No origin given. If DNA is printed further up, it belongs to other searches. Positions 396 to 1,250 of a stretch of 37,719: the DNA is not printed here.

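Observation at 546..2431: H-NOX haem sensor with a hybrid histidine kinase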

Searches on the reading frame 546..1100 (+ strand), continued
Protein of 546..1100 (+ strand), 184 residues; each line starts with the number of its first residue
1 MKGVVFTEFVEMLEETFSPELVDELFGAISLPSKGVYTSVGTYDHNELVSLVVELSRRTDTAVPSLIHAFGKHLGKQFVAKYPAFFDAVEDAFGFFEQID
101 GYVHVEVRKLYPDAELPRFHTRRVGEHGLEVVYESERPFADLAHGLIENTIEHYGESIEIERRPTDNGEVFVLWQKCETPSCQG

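Call 17: find_encoding_contigs(protein=P0124, flank=10000, max_places=3)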
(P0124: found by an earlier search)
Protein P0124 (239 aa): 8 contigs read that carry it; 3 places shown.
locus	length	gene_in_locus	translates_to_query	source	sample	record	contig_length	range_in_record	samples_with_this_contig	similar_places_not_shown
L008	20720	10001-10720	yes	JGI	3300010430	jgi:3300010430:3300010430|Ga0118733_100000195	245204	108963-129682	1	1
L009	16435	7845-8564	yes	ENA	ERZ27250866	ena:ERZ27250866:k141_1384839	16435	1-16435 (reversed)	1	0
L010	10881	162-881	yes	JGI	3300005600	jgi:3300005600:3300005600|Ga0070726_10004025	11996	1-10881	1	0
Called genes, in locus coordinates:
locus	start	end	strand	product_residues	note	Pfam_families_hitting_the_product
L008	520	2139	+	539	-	PF06439:3keto-disac_hyd, PF00135:COesterase (weak), PF07859:Abhydrolase_3, PF20434:BD-FAE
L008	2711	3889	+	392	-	-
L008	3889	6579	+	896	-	PF13289:SIR2_2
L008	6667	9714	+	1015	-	-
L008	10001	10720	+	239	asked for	PF07700:HNOB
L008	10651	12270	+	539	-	PF00512:HisKA, PF02518:HATPase_c, PF00072:Response_reg, PF01627:Hpt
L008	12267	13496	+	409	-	PF00072:Response_reg, PF01966:HD, PF13487:HD_5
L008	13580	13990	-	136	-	-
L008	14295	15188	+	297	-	PF01256:Carb_kinase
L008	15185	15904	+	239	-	-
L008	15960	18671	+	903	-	PF07584:BatA, PF13519:VWA_2 (weak)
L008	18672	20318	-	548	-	PF00072:Response_reg, PF02812:ELFV_dehydrog_N, PF00208:ELFV_dehydrog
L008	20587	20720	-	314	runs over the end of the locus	PF00491:Arginase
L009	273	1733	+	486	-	-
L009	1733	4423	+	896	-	PF13289:SIR2_2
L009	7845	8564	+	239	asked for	PF07700:HNOB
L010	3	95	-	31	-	?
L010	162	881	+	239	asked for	PF07700:HNOB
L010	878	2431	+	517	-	PF00512:HisKA, PF02518:HATPase_c, PF00072:Response_reg, PF01627:Hpt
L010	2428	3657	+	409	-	PF00072:Response_reg, PF01966:HD, PF13487:HD_5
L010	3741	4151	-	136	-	-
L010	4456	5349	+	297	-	PF01256:Carb_kinase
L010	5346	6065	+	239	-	-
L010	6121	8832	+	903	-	PF07584:BatA, PF13519:VWA_2 (weak)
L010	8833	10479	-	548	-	PF00072:Response_reg, PF02812:ELFV_dehydrog_N, PF00208:ELFV_dehydrog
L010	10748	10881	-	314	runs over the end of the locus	PF00491:Arginase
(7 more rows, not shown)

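Call 22: find_related_loci(query=window:546-1100:+, collection=genome_contigs, flank=6000)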
Query window:546-1100:+ (184 aa) in genome_contigs; peptide patterns used: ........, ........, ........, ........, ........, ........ (x = any residue, [..] = any of these).
149 stretches matched a pattern; 22 encode a relative of the query (tblastn E <= 1e-3); 22 distinct loci.
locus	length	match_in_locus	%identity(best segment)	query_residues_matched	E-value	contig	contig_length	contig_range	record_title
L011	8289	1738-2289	97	1-184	4e-118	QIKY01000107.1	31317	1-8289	MAG: Planctomycetaceae bacterium isolate SZUA-33 Ga0063293_10001138, whole genome shotgun sequence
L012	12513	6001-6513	51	1-170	7e-57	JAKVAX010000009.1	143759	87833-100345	MAG: Flavobacteriales bacterium isolate ALOHA_ZT_13 ZT-Flavobacteriales-4_9, whole genome shotgun sequence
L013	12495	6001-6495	54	1-163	2e-56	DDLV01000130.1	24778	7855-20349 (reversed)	MAG TPA_asm: Glaciecola sp. UBA2563 UBA2563_contig_5227, whole genome shotgun sequence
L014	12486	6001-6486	54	1-162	4e-55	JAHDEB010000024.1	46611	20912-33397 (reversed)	MAG: Chloroflexota bacterium isolate MAG-171 RZ_2108, whole genome shotgun sequence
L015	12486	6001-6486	53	1-162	2e-54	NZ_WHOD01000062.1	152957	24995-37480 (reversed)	Paenibacillus foliorum strain LMG 31456 Contig_72_98.3004, whole genome shotgun sequence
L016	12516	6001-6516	52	1-168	3e-54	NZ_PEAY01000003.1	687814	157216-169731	Alteromonas facilis strain P0213 contig3, whole genome shotgun sequence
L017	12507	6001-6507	50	1-169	1e-53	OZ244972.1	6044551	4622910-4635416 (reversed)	MAG: Rhodospirillales bacterium isolate 53a8b895-f9c6-4de1-8451-65e20c47fd72 genome assembly, chromosome: 1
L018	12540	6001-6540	50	1-176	1e-53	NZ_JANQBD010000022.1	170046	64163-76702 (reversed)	Paenibacillus radicis (ex Xue et al. 2023) strain N5-1-1-5 Scaffold22_1, whole genome shotgun sequence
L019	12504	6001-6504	51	1-168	8e-54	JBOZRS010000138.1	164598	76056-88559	MAG: Microvirga sp. isolate Bin11 W5_k97_153626, whole genome shotgun sequence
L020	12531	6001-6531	50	1-175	3e-53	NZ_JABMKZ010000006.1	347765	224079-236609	Paenibacillus alba strain LMG 31323 NODE_5_length_347765_cov_24.657834, whole genome shotgun sequence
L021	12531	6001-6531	50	1-175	4e-53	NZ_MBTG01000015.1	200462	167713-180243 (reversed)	Paenibacillus ferrarius strain CY1 CY1_scaffold22, whole genome shotgun sequence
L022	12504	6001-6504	50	1-168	1e-52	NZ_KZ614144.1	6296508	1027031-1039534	Paenibacillus castaneae strain DSM 19417 Scaffold1, whole genome shotgun sequence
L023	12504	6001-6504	50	1-168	4e-52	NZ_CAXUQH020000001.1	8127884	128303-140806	Paenibacillus sp. LjRoot153 LJR153c1, whole genome shotgun sequence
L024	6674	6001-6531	48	1-177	1e-51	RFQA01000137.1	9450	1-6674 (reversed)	MAG: Betaproteobacteria bacterium isolate WB4_5_117 contig_100_136, whole genome shotgun sequence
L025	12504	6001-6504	50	1-168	2e-51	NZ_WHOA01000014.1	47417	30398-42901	Paenibacillus phytorum strain LMG 31458 Contig_12_84.1994, whole genome shotgun sequence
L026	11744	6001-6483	49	1-161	3e-49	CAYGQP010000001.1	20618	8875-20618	MAG TPA_asm: uncultured Micavibrio sp. isolate ERP117304_co2_57 genome assembly, contig: NODE_2169_length_20618_cov_5.96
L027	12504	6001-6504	49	1-168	2e-48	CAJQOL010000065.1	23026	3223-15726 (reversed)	MAG: uncultured Kangiellaceae bacterium isolate 10_20180511_Bin_METABAT_33_1 genome assembly, contig: c_000019049294, wh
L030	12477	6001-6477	48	1-160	8e-46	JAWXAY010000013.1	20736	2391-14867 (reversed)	MAG: Pseudomonadota bacterium isolate MP5IB2.201 k99_304143, whole genome shotgun sequence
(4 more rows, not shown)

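Call 31: search_protein_families(library=pfam, proteins=[L012:6510-7862:+, L015:6489-8249:+, L015:8305-8715:+, L015:4918-5973:+, L017:6483-7937:+, L019:6492-8258:+, L019:8607-10325:+, L027:6562-8286:+, L026:6551-8719:+, L013:6539-8773:+], max_evalue=0.0001)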
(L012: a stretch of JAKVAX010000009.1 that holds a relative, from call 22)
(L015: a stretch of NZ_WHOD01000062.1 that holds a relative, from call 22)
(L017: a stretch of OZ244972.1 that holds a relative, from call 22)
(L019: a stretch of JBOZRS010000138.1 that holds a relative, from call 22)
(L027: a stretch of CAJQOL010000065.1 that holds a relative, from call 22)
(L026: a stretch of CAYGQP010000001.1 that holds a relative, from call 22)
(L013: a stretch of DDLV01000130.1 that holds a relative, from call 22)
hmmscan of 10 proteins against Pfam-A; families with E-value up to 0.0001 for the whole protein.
L012:6510-7862:+ (450 aa): 3 families
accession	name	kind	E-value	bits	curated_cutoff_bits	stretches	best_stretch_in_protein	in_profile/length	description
PF02518.31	HATPase_c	-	9.4e-29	100.5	26.4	1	191-303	1-107/111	Histidine kinase-, DNA gyrase B-, and HSP90-like ATPase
PF00512.31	HisKA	-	2.3e-21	76.1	26.9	1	79-144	1-66/66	His Kinase A (phospho-acceptor) domain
PF00072.30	Response_reg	-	3.7e-21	75.8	30.2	1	332-444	1-110/111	Response regulator receiver domain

L015:6489-8249:+ (586 aa): 3 families
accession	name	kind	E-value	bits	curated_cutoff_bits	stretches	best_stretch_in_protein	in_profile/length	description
PF00072.30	Response_reg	-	6.3e-45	152.3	30.2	2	342-449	1-109/111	Response regulator receiver domain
PF02518.31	HATPase_c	-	7.7e-26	91.2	26.4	1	204-316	2-109/111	Histidine kinase-, DNA gyrase B-, and HSP90-like ATPase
PF00512.31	HisKA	-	9.3e-22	77.3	26.9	1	92-159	2-66/66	His Kinase A (phospho-acceptor) domain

L015:8305-8715:+ (136 aa): 1 family
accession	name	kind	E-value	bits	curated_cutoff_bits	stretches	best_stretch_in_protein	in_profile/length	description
PF00072.30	Response_reg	-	2.8e-24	85.9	30.2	1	20-131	1-110/111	Response regulator receiver domain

L015:4918-5973:+ (351 aa): 3 families
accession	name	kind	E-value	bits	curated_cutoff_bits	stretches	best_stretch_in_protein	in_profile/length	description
PF13487.12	HD_5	-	8.2e-41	140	27.2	1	180-337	12-170/170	HD domain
PF00072.30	Response_reg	-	5.9e-27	94.5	30.2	1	17-129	2-110/111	Response regulator receiver domain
PF01966.28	HD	-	1.3e-22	80.7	22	1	183-305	2-115/116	HD domain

L017:6483-7937:+ (484 aa): 3 families
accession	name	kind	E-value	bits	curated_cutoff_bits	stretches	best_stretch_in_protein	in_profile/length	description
PF00072.30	Response_reg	-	3e-30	105.1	30.2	1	358-471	1-111/111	Response regulator receiver domain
PF02518.31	HATPase_c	-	5.8e-28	98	26.4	1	214-327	1-108/111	Histidine kinase-, DNA gyrase B-, and HSP90-like ATPase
PF00512.31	HisKA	-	2.1e-22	79.3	26.9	1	102-167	1-66/66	His Kinase A (phospho-acceptor) domain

L019:6492-8258:+ (588 aa): 4 families
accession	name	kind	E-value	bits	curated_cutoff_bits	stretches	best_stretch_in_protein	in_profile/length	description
PF00072.30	Response_reg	-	3.5e-43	146.7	30.2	2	459-571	1-110/111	Response regulator receiver domain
PF02518.31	HATPase_c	-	4.5e-29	101.6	26.4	1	205-318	2-110/111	Histidine kinase-, DNA gyrase B-, and HSP90-like ATPase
PF00512.31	HisKA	-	2.7e-20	72.6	26.9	1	90-158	1-66/66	His Kinase A (phospho-acceptor) domain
PF20161.5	VpsR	-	9.1e-05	22.6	23.7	0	459-545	13-94/121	VpsR domain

L019:8607-10325:+ (572 aa): 3 families
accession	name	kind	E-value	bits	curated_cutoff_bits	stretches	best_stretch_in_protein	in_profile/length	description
PF00211.25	Guanylate_cyc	-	5.9e-59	199.2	21.9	1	384-563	3-182/183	Adenylate and Guanylate cyclase catalytic domain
PF00072.30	Response_reg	-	1.7e-28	99.4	30.2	1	222-333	1-110/111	Response regulator receiver domain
PF00512.31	HisKA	-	1.2e-10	41.7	26.9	1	121-178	7-60/66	His Kinase A (phospho-acceptor) domain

L027:6562-8286:+ (574 aa): 4 families
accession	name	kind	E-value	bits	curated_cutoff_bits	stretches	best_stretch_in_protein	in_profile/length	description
PF02518.31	HATPase_c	-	1.6e-28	99.8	26.4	1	182-290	2-109/111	Histidine kinase-, DNA gyrase B-, and HSP90-like ATPase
PF00072.30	Response_reg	-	5.9e-26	91.2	30.2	1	316-427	1-110/111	Response regulator receiver domain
PF00512.31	HisKA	-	1e-20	74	26.9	1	69-134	1-66/66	His Kinase A (phospho-acceptor) domain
PF01627.28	Hpt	-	3e-06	27.8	24.6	1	482-546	1-65/84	Hpt domain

L026:6551-8719:+ (722 aa): 9 families
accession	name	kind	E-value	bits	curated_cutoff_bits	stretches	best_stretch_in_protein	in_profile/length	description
PF00072.30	Response_reg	-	1.6e-30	105.9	30.2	1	469-582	1-109/111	Response regulator receiver domain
PF02518.31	HATPase_c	-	5.2e-30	104.6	26.4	1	326-439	1-109/111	Histidine kinase-, DNA gyrase B-, and HSP90-like ATPase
PF00512.31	HisKA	-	6.1e-23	81.1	26.9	1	214-279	1-66/66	His Kinase A (phospho-acceptor) domain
PF13426.13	PAS_9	-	1.3e-19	70.8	27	1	59-165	3-103/103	PAS domain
PF00989.32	PAS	-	4.4e-14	52.9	22.6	1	50-159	4-109/113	PAS fold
PF01627.28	Hpt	-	6e-13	49.3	24.6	1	634-702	1-70/84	Hpt domain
PF08447.18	PAS_3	-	2.6e-11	44.1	25.6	1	74-158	1-87/89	PAS fold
PF08448.16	PAS_4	-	2.3e-09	37.9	23.1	1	74-167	17-109/110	PAS fold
PF13188.13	PAS_8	-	2.9e-05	24.3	21.8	1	49-108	3-55/65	PAS domain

L013:6539-8773:+ (744 aa): 4 families
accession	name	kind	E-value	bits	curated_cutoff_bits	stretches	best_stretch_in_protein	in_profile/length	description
PF02518.31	HATPase_c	-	4.5e-31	108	26.4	1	189-299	1-110/111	Histidine kinase-, DNA gyrase B-, and HSP90-like ATPase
PF00072.30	Response_reg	-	6.6e-30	104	30.2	1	450-559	1-107/111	Response regulator receiver domain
PF00512.31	HisKA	-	4.3e-19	68.8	26.9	1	78-141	2-65/66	His Kinase A (phospho-acceptor) domain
PF01627.28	Hpt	-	2.6e-09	37.6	24.6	1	653-724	24-81/84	Hpt domain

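Call 43: find_encoding_contigs(protein=P0005, flank=5000, max_places=2)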
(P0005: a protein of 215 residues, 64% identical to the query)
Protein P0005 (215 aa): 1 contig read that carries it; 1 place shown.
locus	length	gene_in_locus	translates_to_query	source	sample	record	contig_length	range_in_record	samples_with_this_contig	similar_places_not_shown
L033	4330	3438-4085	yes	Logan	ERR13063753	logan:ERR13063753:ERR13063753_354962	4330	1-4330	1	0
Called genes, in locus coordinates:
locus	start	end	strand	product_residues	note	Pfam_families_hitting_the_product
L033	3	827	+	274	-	?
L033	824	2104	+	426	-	PF12890:DHOase, PF01979:Amidohydro_1, PF07969:Amidohydro_3 (weak)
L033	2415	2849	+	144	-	-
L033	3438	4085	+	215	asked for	PF07700:HNOB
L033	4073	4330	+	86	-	?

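Call 44: find_encoding_contigs(protein=P0004, flank=5000, max_places=2)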
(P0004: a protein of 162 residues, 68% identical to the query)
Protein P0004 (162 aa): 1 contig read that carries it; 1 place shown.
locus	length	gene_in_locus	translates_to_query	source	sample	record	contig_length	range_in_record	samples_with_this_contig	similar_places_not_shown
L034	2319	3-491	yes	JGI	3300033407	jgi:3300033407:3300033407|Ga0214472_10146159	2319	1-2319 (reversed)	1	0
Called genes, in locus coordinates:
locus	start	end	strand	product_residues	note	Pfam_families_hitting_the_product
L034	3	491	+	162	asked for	PF07700:HNOB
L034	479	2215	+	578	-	PF00512:HisKA, PF02518:HATPase_c, PF00072:Response_reg, PF01627:Hpt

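Call 45: find_encoding_contigs(protein=P0006, flank=5000, max_places=2)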
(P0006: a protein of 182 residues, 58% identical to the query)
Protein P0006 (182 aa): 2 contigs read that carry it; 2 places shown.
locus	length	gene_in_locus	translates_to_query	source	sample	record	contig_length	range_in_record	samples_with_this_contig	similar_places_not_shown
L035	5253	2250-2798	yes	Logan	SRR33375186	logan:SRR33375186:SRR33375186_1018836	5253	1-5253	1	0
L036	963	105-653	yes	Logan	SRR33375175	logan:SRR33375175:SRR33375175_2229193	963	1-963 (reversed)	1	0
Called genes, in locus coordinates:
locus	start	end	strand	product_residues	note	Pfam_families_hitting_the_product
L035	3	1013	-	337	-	?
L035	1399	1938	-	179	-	-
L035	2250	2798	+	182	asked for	PF07700:HNOB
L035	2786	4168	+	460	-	PF00512:HisKA, PF02518:HATPase_c, PF00072:Response_reg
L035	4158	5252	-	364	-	?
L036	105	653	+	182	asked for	PF07700:HNOB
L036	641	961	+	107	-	?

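Call 47: predict_structure(alignment_id=A4)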
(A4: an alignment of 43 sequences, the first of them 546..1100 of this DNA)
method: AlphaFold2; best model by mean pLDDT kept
length: 184 residues; sequences in the alignment: 43
mean_pLDDT: 86.9   pTM: 0.84
mean pLDDT of the five models: 86.9, 86.2, 85.8, 84.7, 83.1
residues with pLDDT >= 90: 111; 70-90: 50; 50-70: 13; < 50: 10
segments of 3 or more residues with pLDDT < 50: 38-41, 181-184
pLDDT, mean of each block of 10 residues (from residue 1): 74 90 87 57 74 93 95 94 92 95 88 86 95 92 97 96 94 81 45
secondary structure, 60 per line:
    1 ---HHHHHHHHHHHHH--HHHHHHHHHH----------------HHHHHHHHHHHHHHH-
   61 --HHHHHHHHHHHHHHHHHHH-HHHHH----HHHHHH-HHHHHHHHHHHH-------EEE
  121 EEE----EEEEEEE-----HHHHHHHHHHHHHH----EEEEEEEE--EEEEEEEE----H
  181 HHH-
elements in order: H4-16 H19-28 H45-59 H63-81 H83-87 H92-97 H99-110 E118-123 E128-134 H140-153 E158-165 E168-175 H180-183

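Call 49: fold_search(model_id=the predicted structure, library=pdb)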
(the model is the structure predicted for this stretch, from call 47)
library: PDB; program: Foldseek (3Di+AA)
matches with E <= 10: 836; with E <= 0.001: 48
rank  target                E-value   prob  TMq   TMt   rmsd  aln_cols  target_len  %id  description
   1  6bde                  1.8e-15  1.00  0.87  0.87   2.4       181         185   36  Crystal structure of Fe(II) unliganded H-NOX protein mutant A71G from K. algicida (released 2018-05-30)
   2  6bdd                  6.7e-15  1.00  0.86  0.86   2.6       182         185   36  Crystal structure of Fe(II) unliganded H-NOX protein from K. algicida (released 2018-05-30)
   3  6ocv_MODEL_1_A        3.0e-14  1.00  0.82  0.79   3.3       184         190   38  Solution structure of the H-NOX protein from Shewanella woodyi in the Fe(II)CO ligation state (released 2020-05-06)
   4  4u9b                  4.6e-12  1.00  0.86  0.88   2.3       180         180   23  Crystal structure of an H-NOX protein from S. oneidensis in the Fe(II)NO ligation state (released 2014-10-01)
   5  4u99_B                5.2e-12  1.00  0.86  0.85   3.0       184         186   23  Crystal structure of an H-NOX protein from S. oneidensis in the Fe(II) ligation state, Q154A/Q155A/K156A mutant (released 2014-10-01)
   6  4u99_A                1.1e-11  1.00  0.85  0.83   3.0       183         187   23  Crystal structure of an H-NOX protein from S. oneidensis in the Fe(II) ligation state, Q154A/Q155A/K156A mutant (released 2014-10-01)
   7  2kil_MODEL_1_A        1.2e-11  1.00  0.85  0.86   2.4       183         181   22  NMR structure of the H103G mutant SO2144 H-NOX domain from Shewanella oneidensis in the Fe(II)CO ligation stat (released 2009-11-17)
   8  3nvr_A                1.5e-11  1.00  0.78  0.80   3.6       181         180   24  Modulating Heme Redox Potential Through Protein-Induced Porphyrin Distortion (released 2010-09-08)
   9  2kii_MODEL_1_A        2.8e-11  1.00  0.85  0.87   2.4       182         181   22  NMR structure of the SO2144 H-NOX domain from Shewanella oneidensis in the Fe(II)CO ligation state (released 2009-11-17)
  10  3m0b                  3.0e-11  1.00  0.80  0.80   3.3       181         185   24  Ru-Porphyrin Protein Scaffolds for Sensing O2 (released 2010-04-14)
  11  3sj5_A                4.0e-11  1.00  0.82  0.81   3.6       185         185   24  I5F Mutant Structure of T. Tengcongensis H-NOX (released 2011-07-20)
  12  6cww_A                5.4e-11  1.00  0.80  0.80   3.5       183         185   24  Cs H-NOX mutant with unnatural amino acid 4-cyano-L-phenylalanine at site 5 (released 2018-05-16)
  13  4it2_A                6.1e-11  1.00  0.82  0.82   3.2       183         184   24  Mn(III)-PPIX bound Tt H-NOX (released 2013-02-27)
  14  3nvr_B                6.4e-11  1.00  0.75  0.77   3.8       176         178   24  Modulating Heme Redox Potential Through Protein-Induced Porphyrin Distortion (released 2010-09-08)
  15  3tf0_A                6.4e-11  1.00  0.77  0.76   3.9       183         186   24  Crystal structure of an H-NOX protein from T. tengcongensis (released 2011-11-09)
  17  1u55_B                7.2e-11  1.00  0.78  0.77   3.7       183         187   24  Crystal structure of an oxygen binding H-NOX domain related to soluble guanylate cyclases (oxygen complex) (released 2004-08-31)
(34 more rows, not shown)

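Call 50: search_protein_families(library=pfam, proteins=[L007:8070-8825:-, L007:3755-4417:-], max_evalue=0.01)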
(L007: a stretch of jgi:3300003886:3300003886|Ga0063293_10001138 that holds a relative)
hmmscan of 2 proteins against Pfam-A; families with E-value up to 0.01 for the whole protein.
L007:8070-8825:- (251 aa): 2 families
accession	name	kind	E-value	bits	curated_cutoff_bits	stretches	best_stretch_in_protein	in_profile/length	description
PF07298.16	NnrU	-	1.6e-06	28.3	24.7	1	54-210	4-138/188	NnrU protein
PF14015.11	DUF4231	-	0.00046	21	24.7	0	176-233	23-78/103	Protein of unknown function (DUF4231)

L007:3755-4417:- (220 aa): 0 families
